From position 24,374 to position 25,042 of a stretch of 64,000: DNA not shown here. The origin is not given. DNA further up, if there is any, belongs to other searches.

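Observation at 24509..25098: Very AT-rich gene for a membrane-anchored 122-aa protein next to the dGTPase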

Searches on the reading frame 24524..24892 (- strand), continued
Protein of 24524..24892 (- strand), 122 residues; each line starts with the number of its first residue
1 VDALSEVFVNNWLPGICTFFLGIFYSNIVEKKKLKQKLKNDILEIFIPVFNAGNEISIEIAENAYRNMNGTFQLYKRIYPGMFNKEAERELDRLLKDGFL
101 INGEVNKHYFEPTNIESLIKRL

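Call 45: search_protein_families(library=pfam, alignment_id=A1, max_evalue=10)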
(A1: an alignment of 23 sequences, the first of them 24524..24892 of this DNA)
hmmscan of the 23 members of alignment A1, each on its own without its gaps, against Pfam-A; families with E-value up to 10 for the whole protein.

A. member 1, window:24524-24892:- (122 aa): 0 families

B. families by the number of members that match (of 23 scanned): 7 families
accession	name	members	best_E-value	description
PF01642.28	MM_CoA_mutase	4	0.033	Methylmalonyl-CoA mutase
PF17671.6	DUF5531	2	0.004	Family of unknown function (DUF5531)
PF20168.4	PDS5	1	0.017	Sister chromatid cohesion protein PDS5 protein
PF10324.15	7TM_GPCR_Srw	1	0.066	Serpentine type 7TM GPCR chemoreceptor Srw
PF05235.19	CHAD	1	0.14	CHAD domain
PF08679.17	DsrD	1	0.15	Dissimilatory sulfite reductase D (DsrD)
PF12780.13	AAA_8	1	0.21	P-loop containing dynein motor region D4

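Call 46: search_protein_families(library=padloc, alignment_id=A1, max_evalue=10)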
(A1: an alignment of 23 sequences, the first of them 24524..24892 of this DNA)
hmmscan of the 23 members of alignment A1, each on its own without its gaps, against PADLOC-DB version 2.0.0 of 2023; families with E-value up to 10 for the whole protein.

A. member 1, window:24524-24892:- (122 aa): 0 families

B. families by the number of members that match (of 23 scanned): 1 family
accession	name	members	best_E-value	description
PDLC00700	Effector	3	0.025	2TM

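Call 47: search_solved_structures(query=A1, max_evalue=10)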
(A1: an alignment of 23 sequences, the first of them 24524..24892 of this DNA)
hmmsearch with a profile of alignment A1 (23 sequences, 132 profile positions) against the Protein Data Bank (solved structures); distinct sequences matched with E-value up to 10: 4.
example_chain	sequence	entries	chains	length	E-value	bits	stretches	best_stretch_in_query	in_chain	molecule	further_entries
1vpk_A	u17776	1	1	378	0.61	13.1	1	51-114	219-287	DNA polymerase III, beta subunit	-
6b3i_A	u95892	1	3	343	0.66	13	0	69-110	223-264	Annexin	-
8fvh_C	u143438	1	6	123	1.2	12.2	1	26-105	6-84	E217 collar protein gp28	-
9b42_A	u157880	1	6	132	1.2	12.2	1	26-102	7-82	gp29 Collar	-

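Call 48: search_protein_families(library=padloc, proteins=[L007:4746-5852:+, L009:4889-5884:+, L010:6558-7340:+, L012:4106-4939:+, L012:5079-5849:+, L016:4524-5213:+, L016:5546-5905:+, L003:4537-5223:+], max_evalue=0.01)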
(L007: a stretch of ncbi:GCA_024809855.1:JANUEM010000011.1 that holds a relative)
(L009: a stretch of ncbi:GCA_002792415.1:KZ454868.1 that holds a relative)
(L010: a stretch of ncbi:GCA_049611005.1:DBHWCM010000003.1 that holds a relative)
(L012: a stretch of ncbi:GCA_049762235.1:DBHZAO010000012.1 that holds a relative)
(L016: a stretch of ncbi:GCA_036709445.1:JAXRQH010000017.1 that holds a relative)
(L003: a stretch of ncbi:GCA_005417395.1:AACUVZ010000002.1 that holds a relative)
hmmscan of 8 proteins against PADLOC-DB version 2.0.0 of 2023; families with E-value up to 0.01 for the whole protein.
L007:4746-5852:+ (368 aa): 0 families

L009:4889-5884:+ (331 aa): 1 family
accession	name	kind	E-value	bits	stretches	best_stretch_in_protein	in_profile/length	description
PDLC04900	PDC-S08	-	1e-117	390.6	1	1-314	15-317/323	-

L010:6558-7340:+ (260 aa): 0 families

L012:4106-4939:+ (277 aa): 1 family
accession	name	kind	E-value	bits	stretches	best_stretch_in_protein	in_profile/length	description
PDLC04472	PDC-M16A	-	7.5e-05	19.2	1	92-210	14-135/930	-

L012:5079-5849:+ (256 aa): 0 families

L016:4524-5213:+ (229 aa): 0 families

L016:5546-5905:+ (119 aa): 0 families

L003:4537-5223:+ (228 aa): 15 families
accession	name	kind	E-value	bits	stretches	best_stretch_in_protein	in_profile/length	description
PDLC03027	MTase_I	-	3.9e-05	20.3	1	101-152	157-204/810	Type I methyltransferase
PDLC03029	MTase_I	-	5.5e-05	19.8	1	101-157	176-233/661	Type I methyltransferase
PDLC03035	MTase_I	-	0.00032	17.4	1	101-195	174-259/653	Type I methyltransferase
PDLC03022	MTase_I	-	0.00057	16.3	1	101-154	185-234/857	Type I methyltransferase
PDLC03033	MTase_I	-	0.0019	15.2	1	97-153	198-248/541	Type I methyltransferase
PDLC03365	MTase_II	-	0.0024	14.8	1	101-188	40-126/578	Type II methyltransferase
PDLC03226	MTase_II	-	0.0024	14.6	1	101-150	16-63/579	Type II methyltransferase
PDLC03235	MTase_II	-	0.0034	14.3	1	85-153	84-152/648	Type II methyltransferase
PDLC03032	MTase_I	-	0.0035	13.4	1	100-162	158-215/1001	Type I methyltransferase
PDLC03227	MTase_II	-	0.0038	14.2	1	101-182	27-100/494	Type II methyltransferase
PDLC03359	MTase_II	-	0.004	13.3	1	101-190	35-115/840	Type II methyltransferase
PDLC03021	MTase_I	-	0.0054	13.6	1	24-154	87-208/491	Type I methyltransferase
PDLC03025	MTase_I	-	0.0054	13.5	1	47-152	107-204/569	Type I methyltransferase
PDLC03291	MTase_II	-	0.0068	13.7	1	100-151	189-241/362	Type II methyltransferase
PDLC03624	REase_MTase_IIG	-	0.0074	12.1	1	82-154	398-470/1271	Type IIG restriction enzyme-methyltransferase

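Call 49: search_protein_families(library=pfam, proteins=[L007:4746-5852:+, L009:4889-5884:+, L010:6558-7340:+, L012:4106-4939:+, L012:5079-5849:+, L016:4524-5213:+, L016:5546-5905:+, L003:4537-5223:+], max_evalue=0.01)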
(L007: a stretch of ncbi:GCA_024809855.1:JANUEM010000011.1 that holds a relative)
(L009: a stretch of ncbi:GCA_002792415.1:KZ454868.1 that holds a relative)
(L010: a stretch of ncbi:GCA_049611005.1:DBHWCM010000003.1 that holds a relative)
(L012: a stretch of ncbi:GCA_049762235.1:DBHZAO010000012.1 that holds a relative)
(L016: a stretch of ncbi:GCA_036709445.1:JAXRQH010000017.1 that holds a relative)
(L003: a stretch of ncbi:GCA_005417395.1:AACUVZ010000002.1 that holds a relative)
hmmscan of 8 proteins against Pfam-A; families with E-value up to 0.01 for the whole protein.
L007:4746-5852:+ (368 aa): 0 families

L009:4889-5884:+ (331 aa): 1 family
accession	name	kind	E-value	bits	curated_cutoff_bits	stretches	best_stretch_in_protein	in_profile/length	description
PF06189.17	5-nucleotidase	-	6.4e-107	357.3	28.2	1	1-311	1-299/302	5'-nucleotidase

L010:6558-7340:+ (260 aa): 1 family
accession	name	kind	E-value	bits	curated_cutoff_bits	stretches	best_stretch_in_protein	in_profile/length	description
PF04471.18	Mrr_cat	-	4.1e-08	33.8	21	1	22-119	18-111/115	Restriction endonuclease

L012:4106-4939:+ (277 aa): 2 families
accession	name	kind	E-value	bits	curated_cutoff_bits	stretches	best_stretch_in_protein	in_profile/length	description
PF13643.11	DUF4145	-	0.0062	17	23.1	0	101-186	3-84/88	Domain of unknown function (DUF4145)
PF06480.20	FtsH_ext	-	0.0064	17.1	25.5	1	38-93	7-71/103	FtsH Extracellular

L012:5079-5849:+ (256 aa): 0 families

L016:4524-5213:+ (229 aa): 1 family
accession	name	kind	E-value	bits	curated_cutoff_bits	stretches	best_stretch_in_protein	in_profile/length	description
PF21820.2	DUF6886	-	0.0081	16.2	27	0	71-111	17-56/164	Family of unknown function (DUF6886)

L016:5546-5905:+ (119 aa): 0 families

L003:4537-5223:+ (228 aa): 1 family
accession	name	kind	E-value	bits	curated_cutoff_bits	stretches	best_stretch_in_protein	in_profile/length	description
PF02384.22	N6_Mtase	-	4.5e-06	26.6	20.4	1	101-201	25-119/311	N-6 DNA Methylase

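Call 50: find_related_loci(query=A1, collection=genome_contigs, flank=8000)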
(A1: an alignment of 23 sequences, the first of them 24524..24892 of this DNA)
Query A1 (122 aa) in genome_contigs; peptide patterns used: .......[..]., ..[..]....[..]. (x = any residue, [..] = any of these).
42 stretches matched a pattern; 7 encode a relative of the query (tblastn E <= 1e-3); 7 distinct loci.
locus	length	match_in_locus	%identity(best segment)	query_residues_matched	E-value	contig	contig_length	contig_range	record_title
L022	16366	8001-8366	84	1-122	3e-58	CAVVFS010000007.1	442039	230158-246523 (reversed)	MAG: uncultured Gammaproteobacteria bacterium isolate MFD01716.bin.1.142 genome assembly, contig: contig_44802, whole ge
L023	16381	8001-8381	80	1-122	8e-56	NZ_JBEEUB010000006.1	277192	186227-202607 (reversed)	Proteus hauseri strain fly-1077 contig00006, whole genome shotgun sequence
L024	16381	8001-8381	81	1-122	1e-55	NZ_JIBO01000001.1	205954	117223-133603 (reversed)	Lonsdalea quercina subsp. quercina strain ATCC 29281 Contig1, whole genome shotgun sequence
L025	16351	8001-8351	66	6-122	2e-51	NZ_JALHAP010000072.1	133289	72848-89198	Dryocola boscaweniae strain H6W4 NODE_11_length_133289_cov_68.773569, whole genome shotgun sequence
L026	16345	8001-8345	59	8-122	1e-47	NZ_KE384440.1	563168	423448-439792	Halomonas halocynthiae DSM 14573 H616DRAFT_scaffold00002.2, whole genome shotgun sequence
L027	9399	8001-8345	60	8-122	1e-46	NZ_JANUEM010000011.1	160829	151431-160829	Rheinheimera pacifica strain BIGb0367 Ga0480614_11, whole genome shotgun sequence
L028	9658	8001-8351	52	6-122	9e-38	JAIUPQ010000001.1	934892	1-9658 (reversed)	MAG: Proteobacteria bacterium isolate VITREO1 spades-bin.58~NODE_12_length_934892_cov_27.6309, whole genome shotgun sequ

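Call 59: search_protein_families(library=ncbifam, proteins=[L026:6284-7249:-, L026:8511-9242:+, L026:7480-7803:+, L023:8728-10089:+, L024:8695-10635:-, L025:6052-7404:-, L022:6765-7724:+, L028:7228-7842:+, L007:4746-5852:+, L025:8556-9074:-], max_evalue=0.001)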
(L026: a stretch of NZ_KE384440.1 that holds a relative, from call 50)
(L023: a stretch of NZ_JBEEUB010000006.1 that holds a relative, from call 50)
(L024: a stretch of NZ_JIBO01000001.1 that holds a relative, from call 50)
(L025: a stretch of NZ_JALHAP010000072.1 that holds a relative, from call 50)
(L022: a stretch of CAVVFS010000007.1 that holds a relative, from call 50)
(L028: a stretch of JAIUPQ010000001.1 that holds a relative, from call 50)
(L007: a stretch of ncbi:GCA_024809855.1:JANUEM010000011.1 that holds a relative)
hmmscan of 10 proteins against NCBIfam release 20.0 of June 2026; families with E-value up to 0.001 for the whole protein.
L026:6284-7249:- (321 aa): 12 families
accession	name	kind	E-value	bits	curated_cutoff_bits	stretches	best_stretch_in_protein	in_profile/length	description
TIGR02249.1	integrase_gron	subfamily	1.6e-119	398.9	265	1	11-320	2-312/315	integron integrase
NF011946.0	PRK15417.1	equivalog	1.9e-90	303.4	435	1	9-320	15-327/337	integron integrase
NF040815.2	recomb_XerA_Arch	equivalog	5.9e-50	170.3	220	2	16-197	5-183/263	site-specific tyrosine recombinase/integron integrase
TIGR02224.1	recomb_XerC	equivalog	2e-42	145.6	335.15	2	244-308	213-277/295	tyrosine recombinase XerC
NF001399.0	PRK00283.1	subfamily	1.8e-36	125.9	279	1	26-310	25-285/300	tyrosine recombinase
NF002331.0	PRK01287.1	subfamily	2.5e-35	122.1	371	2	245-308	248-312/365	site-specific tyrosine recombinase XerC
TIGR02225.1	recomb_XerD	equivalog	2.8e-35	122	329.6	2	248-309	214-275/290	site-specific tyrosine recombinase XerD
NF003462.0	PRK05084.1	equivalog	1.1e-16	60.5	267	2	243-309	281-345/360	tyrosine recombinase XerS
NF007370.0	PRK09870.1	subfamily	6.7e-09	35.7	221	0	259-313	130-184/200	tyrosine-type DNA invertase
NF007371.0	PRK09871.1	subfamily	8.1e-08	32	222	1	251-316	117-182/198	tyrosine-type DNA invertase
NF040693.1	recomb_GmtY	equivalog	2.3e-05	23.9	340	1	268-307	392-431/441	gamma-mobile-trio recombinase GmtY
NF002685.0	PRK02436.1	equivalog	0.00091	19.1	178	0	12-186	3-171/245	site-specific tyrosine recombinase XerD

L026:8511-9242:+ (243 aa): 0 families

L026:7480-7803:+ (107 aa): 0 families

L023:8728-10089:+ (453 aa): 0 families

L024:8695-10635:- (646 aa): 22 families
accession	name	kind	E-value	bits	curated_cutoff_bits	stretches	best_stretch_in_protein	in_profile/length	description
NF040959.1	MamA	equivalog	6.1e-18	65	200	2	297-376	58-137/204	magnetosome protein MamA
TIGR02917.1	PEP_TPR_lipo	equivalog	5.8e-14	50.9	312.2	2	297-371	588-662/899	XrtA/PEP-CTERM system TPR-repeat protein PrsT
NF047507.1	TPR_BatC_Lepto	exception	1.2e-12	47.7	175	1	289-350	75-136/214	TPR repeat-containing protein BatC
NF033762.1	social_mot_Tgl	equivalog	1e-11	44.7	225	1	289-413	48-168/252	social motility TPR repeat lipoprotein Tgl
TIGR02521.1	type_IV_pilW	equivalog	1.1e-11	44.8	154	1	289-371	116-196/234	type IV pilus biogenesis/stability protein PilW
NF002725.1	PRK02603.1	equivalog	1.1e-10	41.8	143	1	275-360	38-122/173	photosystem I assembly protein Ycf3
NF052312.1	T9SS_PorW_SprE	equivalog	2.8e-10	39.5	250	2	547-633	273-363/716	type IX secretion system periplasmic lipoprotein PorW/SprE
NF047371.1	FlcA_CTERM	equivalog_domain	9.1e-10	37.6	300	1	272-406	399-535/646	periplasmic flagellar collar protein FlcA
TIGR02552.1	LcrH_SycD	equivalog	2.4e-09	37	104.8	1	567-641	55-129/136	SycD/LcrH family type III secretion system chaperone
NF008391.2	PRK11189.1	equivalog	4.7e-07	29.6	250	1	308-413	63-165/297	lipoprotein NlpI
NF033758.1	gliding_GltE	equivalog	5.4e-07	28.9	225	1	302-563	78-322/411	adventurous gliding motility TPR repeat lipoprotein GltE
TIGR03939.1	PGA_TPR_OMP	equivalog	7.1e-07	27.8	366.65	0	287-402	68-182/800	poly-beta-1,6 N-acetyl-D-glucosamine export porin PgaA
NF053607.1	CHU_0125_OmpA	equivalog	2.5e-06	26.3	620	0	558-641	47-130/639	CHU_0125 family OmpA-like outer membrane integrity protein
TIGR02795.1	tol_pal_ybgF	equivalog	3e-06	27.8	90.1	0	275-349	42-115/119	tol-pal system protein YbgF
NF047558.1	TPR_END_plus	domain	7e-06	25.9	32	0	315-344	4-33/56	TPR end-of-group domain-containing protein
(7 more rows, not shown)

L025:6052-7404:- (450 aa): 1 family
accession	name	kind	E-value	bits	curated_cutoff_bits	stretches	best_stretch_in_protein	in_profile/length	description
NF041819.1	Dsr2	equivalog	0.00032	18.8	1400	1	147-204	116-176/1215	anti-phage defense-associated sirtuin Dsr2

L022:6765-7724:+ (319 aa): 9 families
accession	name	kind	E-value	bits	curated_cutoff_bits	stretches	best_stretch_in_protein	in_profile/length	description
NF007949.0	PRK10668.1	equivalog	8.5e-07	28.7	271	1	132-184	14-66/216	multidrug efflux transporter transcriptional repressor AcrR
NF053878.1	FATransRegFadRBac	equivalog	6.6e-06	26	200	1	132-267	6-141/190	fatty acid metabolism transcriptional regulator FadR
NF051852.1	efflux_TF_MtrR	exception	2e-05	24.5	280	1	132-192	13-74/205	multidrug efflux system transcriptional repressor MtrR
TIGR03968.1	mycofact_TetR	equivalog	2.1e-05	24.2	224.9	1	127-215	7-94/190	mycofactocin system transcriptional regulator MftR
NF007015.0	PRK09480.1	equivalog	6.5e-05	22.6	120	1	134-183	15-64/197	nucleoid occlusion factor SlmA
TIGR03384.1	betaine_BetI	equivalog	0.00018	21.2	201.3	1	132-209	11-88/189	choline-binding transcriptional repressor BetI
NF001978.0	PRK00767.1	equivalog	0.00022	21.1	118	1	132-188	12-68/197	transcriptional regulator BetI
NF041196.1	ScbR_bind_reg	equivalog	0.00061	20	150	1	132-215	9-92/191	ScbR family autoregulator-binding transcription factor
NF007430.0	PRK09975.1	equivalog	0.00088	18.5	274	0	133-181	15-63/220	acrEF/envCD operon transcriptional regulator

L028:7228-7842:+ (204 aa): 0 families

L007:4746-5852:+ (368 aa): 1 family
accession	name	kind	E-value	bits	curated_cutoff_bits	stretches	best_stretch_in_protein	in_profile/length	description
NF045477.1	LPO_1073_dom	subfamily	6.4e-26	91.5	45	1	29-359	4-245/257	LPO_1073/Vpar_1526 family protein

L025:8556-9074:- (172 aa): 0 families

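Call 86: search_dna_similar(query=window:24524-24892:-, collection=phages, mode=protein, max_evalue=0.001, max_rows=20)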
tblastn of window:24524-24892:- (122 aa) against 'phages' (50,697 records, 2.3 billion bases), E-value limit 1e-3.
No match.

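Call 87: search_dna_similar(query=window:24524-24892:-, collection=plasmids, mode=protein, max_evalue=0.001, max_rows=40, rows=spread)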
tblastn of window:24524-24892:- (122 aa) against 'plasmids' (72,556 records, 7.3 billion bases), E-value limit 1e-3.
Records with a match: 52; places in all: 52; records where one place covers at least 80% of the query: 51.
Best place of each record, by identity: >=99% 46; 95-99% 5; 90-95% 1.
By first word of the organism name: Escherichia 51; Cronobacter 1.
By predicted mobility (MOB-suite, as given by PLSDB): non-mobilizable 47; conjugative 3; mobilizable 2.
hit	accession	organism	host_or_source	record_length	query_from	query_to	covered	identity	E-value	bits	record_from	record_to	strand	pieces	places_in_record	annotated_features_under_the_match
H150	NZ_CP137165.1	Escherichia coli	duck,whole organism,rectum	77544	1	122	100%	99.2%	3e-66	223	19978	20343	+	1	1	hypothetical protein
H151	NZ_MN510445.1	Escherichia coli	-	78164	1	122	100%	99.2%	3e-66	223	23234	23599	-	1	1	hypothetical protein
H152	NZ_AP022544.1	Escherichia coli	Homo sapiens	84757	1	122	100%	99.2%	3e-66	223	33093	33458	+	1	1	hypothetical protein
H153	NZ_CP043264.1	Escherichia albertii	Crow,genomic DNA,cloacal swab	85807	1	122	100%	99.2%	3e-66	223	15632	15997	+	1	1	hypothetical protein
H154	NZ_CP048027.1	Escherichia coli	Homo sapiens,blood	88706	1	122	100%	99.2%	3e-66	223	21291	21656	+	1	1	hypothetical protein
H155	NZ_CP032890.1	Escherichia coli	Homo sapiens,Culture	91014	1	122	100%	99.2%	3e-66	223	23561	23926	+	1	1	hypothetical protein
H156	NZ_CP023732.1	Escherichia coli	cucumber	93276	1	122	100%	99.2%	3e-66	223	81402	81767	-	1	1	hypothetical protein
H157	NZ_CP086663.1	Escherichia coli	animal,mixed culture,chicken intestine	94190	1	122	100%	99.2%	3e-66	223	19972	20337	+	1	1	hypothetical protein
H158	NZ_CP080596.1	Cronobacter sakazakii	food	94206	1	122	100%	99.2%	3e-66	223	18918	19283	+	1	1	hypothetical protein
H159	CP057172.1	Escherichia coli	culture,Pooled pig faecal samples ...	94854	1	122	100%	99.2%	3e-66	223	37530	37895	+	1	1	hypothetical protein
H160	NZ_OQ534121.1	Escherichia coli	-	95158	1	122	100%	99.2%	3e-66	223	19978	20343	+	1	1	hypothetical protein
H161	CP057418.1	Escherichia coli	culture,Pooled pig faecal samples ...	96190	1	122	100%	99.2%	3e-66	223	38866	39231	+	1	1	hypothetical protein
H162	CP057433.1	Escherichia coli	culture,Pooled pig faecal samples ...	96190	1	122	100%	99.2%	3e-66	223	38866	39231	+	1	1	hypothetical protein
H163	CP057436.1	Escherichia coli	culture,Pooled pig faecal samples ...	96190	1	122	100%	99.2%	3e-66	223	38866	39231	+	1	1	hypothetical protein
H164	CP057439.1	Escherichia coli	culture,Pooled pig faecal samples ...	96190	1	122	100%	99.2%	3e-66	223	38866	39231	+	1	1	hypothetical protein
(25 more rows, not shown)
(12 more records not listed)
